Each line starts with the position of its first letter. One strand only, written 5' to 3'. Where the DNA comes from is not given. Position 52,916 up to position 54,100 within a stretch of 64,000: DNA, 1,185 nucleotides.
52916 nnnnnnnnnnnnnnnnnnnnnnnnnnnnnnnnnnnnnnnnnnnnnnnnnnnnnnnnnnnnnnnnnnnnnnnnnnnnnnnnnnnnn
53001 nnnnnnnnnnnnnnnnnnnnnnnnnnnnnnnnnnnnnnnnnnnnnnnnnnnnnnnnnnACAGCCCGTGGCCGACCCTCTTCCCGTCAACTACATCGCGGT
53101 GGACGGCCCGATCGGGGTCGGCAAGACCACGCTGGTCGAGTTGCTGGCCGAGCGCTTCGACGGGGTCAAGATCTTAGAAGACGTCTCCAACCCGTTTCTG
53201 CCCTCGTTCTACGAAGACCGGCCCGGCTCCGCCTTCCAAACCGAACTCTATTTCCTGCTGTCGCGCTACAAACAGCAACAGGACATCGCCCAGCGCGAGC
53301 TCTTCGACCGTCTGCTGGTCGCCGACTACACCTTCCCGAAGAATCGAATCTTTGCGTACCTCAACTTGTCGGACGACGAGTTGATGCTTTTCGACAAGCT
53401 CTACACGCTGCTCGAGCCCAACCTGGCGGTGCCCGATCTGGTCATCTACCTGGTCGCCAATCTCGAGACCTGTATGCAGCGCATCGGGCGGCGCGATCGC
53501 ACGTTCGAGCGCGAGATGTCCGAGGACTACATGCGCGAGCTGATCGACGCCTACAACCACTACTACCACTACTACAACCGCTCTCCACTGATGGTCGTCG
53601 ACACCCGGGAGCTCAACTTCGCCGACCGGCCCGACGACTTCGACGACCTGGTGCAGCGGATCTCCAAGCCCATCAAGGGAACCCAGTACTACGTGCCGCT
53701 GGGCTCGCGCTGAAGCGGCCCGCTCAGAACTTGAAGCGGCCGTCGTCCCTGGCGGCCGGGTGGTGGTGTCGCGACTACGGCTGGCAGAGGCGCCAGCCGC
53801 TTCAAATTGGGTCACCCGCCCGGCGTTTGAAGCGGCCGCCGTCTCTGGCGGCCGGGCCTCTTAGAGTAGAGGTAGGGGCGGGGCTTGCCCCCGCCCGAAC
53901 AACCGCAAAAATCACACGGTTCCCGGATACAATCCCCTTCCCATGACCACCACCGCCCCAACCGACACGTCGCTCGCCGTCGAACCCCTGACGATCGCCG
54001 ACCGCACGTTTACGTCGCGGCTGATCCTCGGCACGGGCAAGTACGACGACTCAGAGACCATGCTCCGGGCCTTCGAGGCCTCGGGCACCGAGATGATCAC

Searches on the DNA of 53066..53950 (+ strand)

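Call 42: search_with_rna_model(model_id=R1, sources=[L102, L103, L104, L105, L106], filters=off, max_evalue=1)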
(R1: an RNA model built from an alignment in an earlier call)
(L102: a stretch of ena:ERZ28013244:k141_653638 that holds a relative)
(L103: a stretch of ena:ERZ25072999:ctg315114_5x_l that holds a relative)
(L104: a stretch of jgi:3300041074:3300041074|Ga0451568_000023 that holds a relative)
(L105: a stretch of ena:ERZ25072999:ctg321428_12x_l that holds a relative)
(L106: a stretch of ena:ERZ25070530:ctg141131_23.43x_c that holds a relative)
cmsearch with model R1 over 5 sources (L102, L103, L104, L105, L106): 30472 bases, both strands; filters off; matches with E-value up to 1: 4.
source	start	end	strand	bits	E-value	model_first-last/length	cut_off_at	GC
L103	5358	5401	+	27.3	0.0017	1-44/44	no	0.68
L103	5284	5327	-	21.4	0.017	1-44/44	no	0.73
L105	2913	2946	-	16.1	0.14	1-44/44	no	0.71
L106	2593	2620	-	12.2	0.64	1-44/44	no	0.64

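Call 75: search_rna_families(source=window, start=53690, end=53950, threshold=evalue, max_evalue=1)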
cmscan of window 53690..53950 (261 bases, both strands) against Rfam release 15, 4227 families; matches with E-value up to 1: 3.
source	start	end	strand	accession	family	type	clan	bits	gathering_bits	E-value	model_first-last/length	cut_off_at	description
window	53771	53859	+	RF02010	mir-3180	Gene; miRNA;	-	21.9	99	0.23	1-92/92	no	mir-3180 microRNA precursor family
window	53818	53889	+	RF02968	DUF3800-IX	Gene; sRNA;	-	18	36.8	0.23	1-67/67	no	DUF3800-IX RNA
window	53864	53907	+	RF01074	RF_site1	Cis-reg; frameshift_element;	-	17.2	40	0.77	1-40/40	no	Putative RNA-dependent RNA polymerase ribosomal frameshift site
